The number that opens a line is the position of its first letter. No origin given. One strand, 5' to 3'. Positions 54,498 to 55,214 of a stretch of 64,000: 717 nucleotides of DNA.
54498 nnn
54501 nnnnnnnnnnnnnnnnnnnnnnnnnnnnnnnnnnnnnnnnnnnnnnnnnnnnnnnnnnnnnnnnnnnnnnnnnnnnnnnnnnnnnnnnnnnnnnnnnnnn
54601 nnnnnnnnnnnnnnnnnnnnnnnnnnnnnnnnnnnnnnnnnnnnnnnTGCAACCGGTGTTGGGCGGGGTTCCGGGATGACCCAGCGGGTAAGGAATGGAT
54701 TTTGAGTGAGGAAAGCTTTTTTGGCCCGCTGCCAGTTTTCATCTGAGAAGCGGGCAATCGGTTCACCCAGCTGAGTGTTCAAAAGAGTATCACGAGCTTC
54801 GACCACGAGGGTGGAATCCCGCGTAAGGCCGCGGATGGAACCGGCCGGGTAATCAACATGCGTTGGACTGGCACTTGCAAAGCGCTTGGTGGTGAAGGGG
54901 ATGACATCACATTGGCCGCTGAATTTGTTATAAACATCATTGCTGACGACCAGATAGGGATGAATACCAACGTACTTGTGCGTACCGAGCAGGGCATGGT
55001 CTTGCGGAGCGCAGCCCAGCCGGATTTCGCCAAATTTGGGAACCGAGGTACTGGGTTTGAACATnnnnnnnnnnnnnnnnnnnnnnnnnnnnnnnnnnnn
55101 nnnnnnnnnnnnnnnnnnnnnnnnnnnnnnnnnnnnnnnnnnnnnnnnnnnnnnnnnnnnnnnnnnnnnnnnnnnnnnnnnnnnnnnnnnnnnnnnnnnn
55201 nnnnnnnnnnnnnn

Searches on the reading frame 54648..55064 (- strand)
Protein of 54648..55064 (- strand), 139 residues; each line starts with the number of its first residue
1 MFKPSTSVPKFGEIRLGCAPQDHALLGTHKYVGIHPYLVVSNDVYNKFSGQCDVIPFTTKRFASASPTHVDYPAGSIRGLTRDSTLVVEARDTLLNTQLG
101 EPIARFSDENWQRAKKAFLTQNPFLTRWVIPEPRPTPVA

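Call 75: search_protein_families(library=pfam, proteins=[window:54648-55064:-], max_evalue=0.001)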
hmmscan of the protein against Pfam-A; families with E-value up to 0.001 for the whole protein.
window:54648-55064:- (139 aa): 1 family
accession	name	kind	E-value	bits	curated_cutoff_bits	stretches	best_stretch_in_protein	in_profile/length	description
PF02452.23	PemK_toxin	-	4.6e-10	40.1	23.1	1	29-118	16-105/109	PemK-like, MazF-like toxin of type II toxin-antitoxin system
